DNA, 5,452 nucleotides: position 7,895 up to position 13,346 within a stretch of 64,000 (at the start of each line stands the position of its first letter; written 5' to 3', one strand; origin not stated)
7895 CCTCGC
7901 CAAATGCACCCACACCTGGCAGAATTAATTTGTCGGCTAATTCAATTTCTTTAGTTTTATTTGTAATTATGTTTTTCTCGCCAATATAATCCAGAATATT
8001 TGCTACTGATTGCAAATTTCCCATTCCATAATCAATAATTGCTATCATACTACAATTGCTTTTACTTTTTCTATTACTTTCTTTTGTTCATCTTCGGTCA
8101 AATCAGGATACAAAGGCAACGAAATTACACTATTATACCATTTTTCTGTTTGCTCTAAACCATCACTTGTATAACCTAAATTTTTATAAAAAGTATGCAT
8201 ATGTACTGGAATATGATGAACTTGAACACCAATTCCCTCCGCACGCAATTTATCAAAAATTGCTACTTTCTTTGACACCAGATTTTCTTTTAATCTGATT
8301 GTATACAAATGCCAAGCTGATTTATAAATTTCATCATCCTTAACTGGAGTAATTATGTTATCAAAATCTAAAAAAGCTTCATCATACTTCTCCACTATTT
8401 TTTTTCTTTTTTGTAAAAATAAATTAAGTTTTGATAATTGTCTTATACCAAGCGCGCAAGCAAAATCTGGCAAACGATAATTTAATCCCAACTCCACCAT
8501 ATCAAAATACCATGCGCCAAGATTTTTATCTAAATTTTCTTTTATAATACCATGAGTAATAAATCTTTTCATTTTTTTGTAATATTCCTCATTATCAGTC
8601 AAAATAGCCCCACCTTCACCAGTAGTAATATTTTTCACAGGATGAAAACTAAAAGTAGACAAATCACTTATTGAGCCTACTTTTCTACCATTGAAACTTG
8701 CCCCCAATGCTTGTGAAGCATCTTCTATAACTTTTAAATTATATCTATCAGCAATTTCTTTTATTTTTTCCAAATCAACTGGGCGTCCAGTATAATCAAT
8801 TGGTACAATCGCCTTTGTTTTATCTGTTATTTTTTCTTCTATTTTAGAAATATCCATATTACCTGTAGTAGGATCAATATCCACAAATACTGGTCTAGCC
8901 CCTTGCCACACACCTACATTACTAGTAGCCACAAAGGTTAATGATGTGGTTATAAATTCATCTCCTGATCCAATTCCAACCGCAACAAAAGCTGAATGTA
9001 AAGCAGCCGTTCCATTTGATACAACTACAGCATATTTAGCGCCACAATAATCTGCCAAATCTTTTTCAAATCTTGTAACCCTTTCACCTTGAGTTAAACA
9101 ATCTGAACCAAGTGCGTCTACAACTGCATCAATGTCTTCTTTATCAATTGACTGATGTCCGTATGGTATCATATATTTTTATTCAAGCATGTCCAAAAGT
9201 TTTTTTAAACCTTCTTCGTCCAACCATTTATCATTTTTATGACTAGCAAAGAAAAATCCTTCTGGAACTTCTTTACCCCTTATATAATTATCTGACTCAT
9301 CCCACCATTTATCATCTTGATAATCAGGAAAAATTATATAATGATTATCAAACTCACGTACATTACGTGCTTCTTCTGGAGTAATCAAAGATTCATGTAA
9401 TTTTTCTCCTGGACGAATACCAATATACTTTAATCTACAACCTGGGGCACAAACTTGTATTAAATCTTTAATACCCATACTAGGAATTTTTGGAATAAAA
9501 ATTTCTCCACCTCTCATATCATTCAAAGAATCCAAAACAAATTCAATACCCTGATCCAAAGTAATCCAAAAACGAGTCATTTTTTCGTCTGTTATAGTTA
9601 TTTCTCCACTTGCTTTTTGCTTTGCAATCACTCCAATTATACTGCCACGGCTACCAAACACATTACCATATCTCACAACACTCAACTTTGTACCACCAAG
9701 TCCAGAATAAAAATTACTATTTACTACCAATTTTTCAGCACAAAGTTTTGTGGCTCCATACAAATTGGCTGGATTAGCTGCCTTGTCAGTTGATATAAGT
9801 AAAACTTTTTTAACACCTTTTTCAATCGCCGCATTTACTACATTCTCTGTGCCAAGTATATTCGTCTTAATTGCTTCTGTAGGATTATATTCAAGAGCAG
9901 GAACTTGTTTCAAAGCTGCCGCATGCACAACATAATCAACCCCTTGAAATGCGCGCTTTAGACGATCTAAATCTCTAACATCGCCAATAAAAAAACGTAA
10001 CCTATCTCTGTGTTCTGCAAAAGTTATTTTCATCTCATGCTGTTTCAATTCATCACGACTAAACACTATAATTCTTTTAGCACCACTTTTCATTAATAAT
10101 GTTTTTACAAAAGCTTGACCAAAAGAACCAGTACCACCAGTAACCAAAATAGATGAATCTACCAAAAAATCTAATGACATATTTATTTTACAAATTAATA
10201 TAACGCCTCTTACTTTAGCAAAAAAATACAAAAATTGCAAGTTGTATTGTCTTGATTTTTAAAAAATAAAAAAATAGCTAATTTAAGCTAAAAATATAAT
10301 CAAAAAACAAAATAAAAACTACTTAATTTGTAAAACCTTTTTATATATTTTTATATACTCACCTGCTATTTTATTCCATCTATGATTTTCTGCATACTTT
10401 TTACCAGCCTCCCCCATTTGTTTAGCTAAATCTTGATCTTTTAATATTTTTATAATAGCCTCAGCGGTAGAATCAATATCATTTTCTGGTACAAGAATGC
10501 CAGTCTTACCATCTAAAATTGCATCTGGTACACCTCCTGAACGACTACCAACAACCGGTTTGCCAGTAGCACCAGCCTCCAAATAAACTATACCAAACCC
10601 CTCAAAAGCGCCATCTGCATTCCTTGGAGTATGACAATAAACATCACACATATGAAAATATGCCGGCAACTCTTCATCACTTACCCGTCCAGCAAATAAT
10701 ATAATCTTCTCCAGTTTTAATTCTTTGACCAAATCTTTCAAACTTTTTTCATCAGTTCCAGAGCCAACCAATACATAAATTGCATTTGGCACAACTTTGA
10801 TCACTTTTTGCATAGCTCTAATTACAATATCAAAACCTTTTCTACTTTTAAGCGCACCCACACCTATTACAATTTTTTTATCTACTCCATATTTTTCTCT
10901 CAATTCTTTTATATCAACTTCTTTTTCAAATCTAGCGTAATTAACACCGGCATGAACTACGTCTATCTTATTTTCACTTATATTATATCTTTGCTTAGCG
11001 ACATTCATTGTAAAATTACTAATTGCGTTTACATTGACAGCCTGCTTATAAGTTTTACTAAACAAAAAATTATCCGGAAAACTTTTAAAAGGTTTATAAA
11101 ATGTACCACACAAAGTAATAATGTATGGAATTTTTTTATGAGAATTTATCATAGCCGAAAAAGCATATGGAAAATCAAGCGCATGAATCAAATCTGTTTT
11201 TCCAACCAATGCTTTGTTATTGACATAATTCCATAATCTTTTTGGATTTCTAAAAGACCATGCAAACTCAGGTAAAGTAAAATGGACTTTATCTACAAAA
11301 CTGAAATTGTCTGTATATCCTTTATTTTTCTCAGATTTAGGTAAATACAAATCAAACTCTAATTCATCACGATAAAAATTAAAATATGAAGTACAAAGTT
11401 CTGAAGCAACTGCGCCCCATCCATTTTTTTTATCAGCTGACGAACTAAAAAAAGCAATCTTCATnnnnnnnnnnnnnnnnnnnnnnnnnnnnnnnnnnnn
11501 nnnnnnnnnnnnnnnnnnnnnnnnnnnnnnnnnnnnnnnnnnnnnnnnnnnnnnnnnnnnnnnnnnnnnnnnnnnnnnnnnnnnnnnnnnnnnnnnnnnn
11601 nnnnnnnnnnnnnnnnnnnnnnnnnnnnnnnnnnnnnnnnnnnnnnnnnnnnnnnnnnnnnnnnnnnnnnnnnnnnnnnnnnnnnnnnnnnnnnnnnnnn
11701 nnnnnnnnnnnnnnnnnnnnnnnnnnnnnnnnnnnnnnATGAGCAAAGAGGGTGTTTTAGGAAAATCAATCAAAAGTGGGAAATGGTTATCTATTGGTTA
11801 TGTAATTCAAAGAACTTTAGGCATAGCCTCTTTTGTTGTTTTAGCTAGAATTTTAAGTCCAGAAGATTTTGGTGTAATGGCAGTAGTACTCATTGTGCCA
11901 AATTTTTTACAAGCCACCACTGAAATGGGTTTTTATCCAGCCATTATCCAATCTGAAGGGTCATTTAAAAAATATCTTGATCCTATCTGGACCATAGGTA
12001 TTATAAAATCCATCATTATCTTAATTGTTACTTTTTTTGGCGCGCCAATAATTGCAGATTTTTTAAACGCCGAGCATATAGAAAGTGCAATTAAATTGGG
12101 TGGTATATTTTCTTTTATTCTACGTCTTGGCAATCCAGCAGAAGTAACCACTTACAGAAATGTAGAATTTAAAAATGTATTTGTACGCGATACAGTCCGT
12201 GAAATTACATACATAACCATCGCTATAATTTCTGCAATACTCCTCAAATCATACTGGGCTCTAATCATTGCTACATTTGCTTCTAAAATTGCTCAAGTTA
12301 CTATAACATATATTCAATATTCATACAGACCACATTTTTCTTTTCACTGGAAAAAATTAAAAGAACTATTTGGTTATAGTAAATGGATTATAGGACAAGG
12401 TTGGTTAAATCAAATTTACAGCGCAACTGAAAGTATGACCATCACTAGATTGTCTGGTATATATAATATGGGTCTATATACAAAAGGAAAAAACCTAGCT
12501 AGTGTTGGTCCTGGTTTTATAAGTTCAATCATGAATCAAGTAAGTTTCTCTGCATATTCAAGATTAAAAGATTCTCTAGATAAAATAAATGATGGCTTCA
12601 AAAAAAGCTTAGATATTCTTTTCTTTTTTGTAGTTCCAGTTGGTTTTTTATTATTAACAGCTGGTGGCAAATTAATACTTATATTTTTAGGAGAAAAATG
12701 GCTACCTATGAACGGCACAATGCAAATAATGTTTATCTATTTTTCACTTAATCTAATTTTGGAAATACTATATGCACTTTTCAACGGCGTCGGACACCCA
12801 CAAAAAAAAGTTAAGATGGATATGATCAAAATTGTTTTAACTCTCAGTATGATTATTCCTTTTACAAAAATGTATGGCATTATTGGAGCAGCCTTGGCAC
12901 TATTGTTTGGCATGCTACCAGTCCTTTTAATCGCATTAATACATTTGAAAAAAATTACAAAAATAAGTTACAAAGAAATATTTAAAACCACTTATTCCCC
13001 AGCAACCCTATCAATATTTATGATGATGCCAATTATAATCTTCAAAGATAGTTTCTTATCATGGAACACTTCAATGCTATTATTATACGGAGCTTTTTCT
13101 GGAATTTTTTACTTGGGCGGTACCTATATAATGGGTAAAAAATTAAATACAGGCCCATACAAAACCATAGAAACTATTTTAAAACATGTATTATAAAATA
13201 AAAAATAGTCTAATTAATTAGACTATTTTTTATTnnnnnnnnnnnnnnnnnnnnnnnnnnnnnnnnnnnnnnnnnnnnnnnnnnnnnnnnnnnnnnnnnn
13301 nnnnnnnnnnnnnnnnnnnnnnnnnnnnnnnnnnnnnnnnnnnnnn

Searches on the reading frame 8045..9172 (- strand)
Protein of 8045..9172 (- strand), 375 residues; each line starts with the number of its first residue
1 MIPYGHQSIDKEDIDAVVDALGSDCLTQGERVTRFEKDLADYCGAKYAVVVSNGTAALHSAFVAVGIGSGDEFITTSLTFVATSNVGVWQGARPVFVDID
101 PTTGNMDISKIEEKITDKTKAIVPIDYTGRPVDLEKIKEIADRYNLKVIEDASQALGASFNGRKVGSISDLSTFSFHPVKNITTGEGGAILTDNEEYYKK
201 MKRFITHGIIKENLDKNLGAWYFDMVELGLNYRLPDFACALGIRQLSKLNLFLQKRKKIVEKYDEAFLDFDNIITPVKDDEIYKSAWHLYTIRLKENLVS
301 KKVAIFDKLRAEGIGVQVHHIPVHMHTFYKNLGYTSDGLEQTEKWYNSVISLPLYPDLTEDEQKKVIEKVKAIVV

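Call 10: search_protein_families(library=pfam, proteins=[window:8045-9172:-], max_evalue=0.001)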
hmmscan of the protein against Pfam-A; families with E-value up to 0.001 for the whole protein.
window:8045-9172:- (375 aa): 5 families
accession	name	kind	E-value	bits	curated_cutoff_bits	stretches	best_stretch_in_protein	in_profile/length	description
PF01041.23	DegT_DnrJ_EryC1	-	7.1e-122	407.5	19.8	1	8-370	2-359/360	DegT/DnrJ/EryC1/StrS aminotransferase family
PF01212.27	Beta_elim_lyase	-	3.2e-09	37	27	1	22-261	24-224/288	Beta-eliminating lyase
PF00155.27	Aminotran_1_2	-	1e-08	35.2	19.7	1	33-149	45-183/361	Aminotransferase class I and II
PF01053.26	Cys_Met_Meta_PP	-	2.8e-07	29.9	27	1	33-172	55-192/381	Cys/Met metabolism PLP-dependent enzyme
PF00266.25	Aminotran_5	-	9.3e-06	25.3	21.5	1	32-158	45-182/371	Aminotransferase class-V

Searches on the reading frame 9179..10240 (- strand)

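Call 10: search_protein_families(library=pfam, proteins=[window:9179-10240:-], max_evalue=0.001)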
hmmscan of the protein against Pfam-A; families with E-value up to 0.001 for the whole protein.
window:9179-10240:- (353 aa): 11 families
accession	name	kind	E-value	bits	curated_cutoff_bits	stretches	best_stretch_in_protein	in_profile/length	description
PF02719.21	Polysacc_synt_2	-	5.4e-95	318.4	20.2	1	31-303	1-291/293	Polysaccharide biosynthesis protein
PF01370.27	Epimerase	-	7.9e-26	91.4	20.9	1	31-233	1-219/240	NAD dependent epimerase/dehydratase family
PF01073.25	3Beta_HSD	-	3.6e-20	72.6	22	1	32-157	1-122/280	3-beta hydroxysteroid dehydrogenase/isomerase family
PF16363.11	GDP_Man_Dehyd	-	1.4e-16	61.3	27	1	32-169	1-161/332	GDP-mannose 4,6 dehydratase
PF04321.23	RmlD_sub_bind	-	8.1e-14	51.8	27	1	30-200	2-157/287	RmlD substrate binding domain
PF07993.18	NAD_binding_4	-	1.2e-12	48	20.1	1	33-156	1-141/258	Male sterility protein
PF13460.12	NAD_binding_10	-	3.8e-12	46.9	27.2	1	35-156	1-103/184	NAD(P)H-binding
PF08659.16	KR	-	8e-09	36.1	22.6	1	30-117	2-98/180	KR domain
PF00106.31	adh_short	-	5e-08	33.1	26.6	1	31-141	3-122/195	short chain dehydrogenase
PF05368.20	NmrA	-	9.5e-07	29.1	27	1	28-147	2-103/298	NmrA-like family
PF03435.24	Sacchrp_dh_NADP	-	0.0002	22.1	25.1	1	31-108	1-76/129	Saccharopine dehydrogenase NADP binding domain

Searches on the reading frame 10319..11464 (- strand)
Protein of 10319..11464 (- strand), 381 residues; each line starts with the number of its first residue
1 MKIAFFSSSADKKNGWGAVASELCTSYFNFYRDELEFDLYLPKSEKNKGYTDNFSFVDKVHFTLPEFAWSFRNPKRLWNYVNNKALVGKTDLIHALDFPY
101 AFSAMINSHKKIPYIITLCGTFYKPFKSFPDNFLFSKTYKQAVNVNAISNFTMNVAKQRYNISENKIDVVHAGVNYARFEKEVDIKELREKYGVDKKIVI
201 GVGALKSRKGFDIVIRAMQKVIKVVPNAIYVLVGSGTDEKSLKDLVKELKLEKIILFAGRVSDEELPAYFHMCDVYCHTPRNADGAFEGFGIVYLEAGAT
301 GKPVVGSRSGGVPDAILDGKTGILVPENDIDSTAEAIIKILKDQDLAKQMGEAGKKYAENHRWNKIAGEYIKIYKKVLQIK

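Call 10: search_protein_families(library=pfam, proteins=[window:10319-11464:-], max_evalue=0.001)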
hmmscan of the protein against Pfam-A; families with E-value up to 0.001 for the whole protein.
window:10319-11464:- (381 aa): 4 families
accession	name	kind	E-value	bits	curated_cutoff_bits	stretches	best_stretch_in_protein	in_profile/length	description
PF00534.26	Glycos_transf_1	-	3.3e-45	154.2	26.4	1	185-356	2-171/172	Glycosyl transferases group 1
PF13692.12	Glyco_trans_1_4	-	1.3e-31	110.2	27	1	197-343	2-142/142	Glycosyl transferases group 1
PF13439.12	Glyco_transf_4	-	4e-12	46.9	28.5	1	37-177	22-169/170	Glycosyltransferase Family 4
PF13524.12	Glyco_trans_1_2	-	1.3e-05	25.6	25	1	254-369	28-141/144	Glycosyl transferase-like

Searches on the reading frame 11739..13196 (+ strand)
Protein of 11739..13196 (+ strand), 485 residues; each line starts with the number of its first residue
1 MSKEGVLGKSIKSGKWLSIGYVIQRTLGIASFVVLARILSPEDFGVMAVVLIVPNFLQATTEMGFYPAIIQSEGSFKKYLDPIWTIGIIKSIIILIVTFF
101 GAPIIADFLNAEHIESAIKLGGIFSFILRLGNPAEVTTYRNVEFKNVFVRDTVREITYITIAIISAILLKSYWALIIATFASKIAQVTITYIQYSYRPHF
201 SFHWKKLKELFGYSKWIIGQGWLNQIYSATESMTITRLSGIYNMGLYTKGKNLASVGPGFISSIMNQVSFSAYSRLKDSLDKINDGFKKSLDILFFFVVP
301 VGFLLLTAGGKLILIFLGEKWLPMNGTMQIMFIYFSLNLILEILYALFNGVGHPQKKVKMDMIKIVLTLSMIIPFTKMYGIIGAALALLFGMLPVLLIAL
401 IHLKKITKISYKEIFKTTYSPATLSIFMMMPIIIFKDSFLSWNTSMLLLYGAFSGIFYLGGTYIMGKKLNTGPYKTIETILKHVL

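Call 11: search_protein_families(library=pfam, proteins=[window:11739-13196:+], max_evalue=0.001)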
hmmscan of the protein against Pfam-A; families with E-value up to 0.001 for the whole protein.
window:11739-13196:+ (485 aa): 2 families
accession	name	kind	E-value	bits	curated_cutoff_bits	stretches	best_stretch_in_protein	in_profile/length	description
PF13440.11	Polysacc_synt_3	-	9.4e-66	222.5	23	1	34-324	1-291/293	Polysaccharide biosynthesis protein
PF01943.22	Polysacc_synt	-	1.8e-24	87.1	28.2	1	12-274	3-271/274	Polysaccharide biosynthesis protein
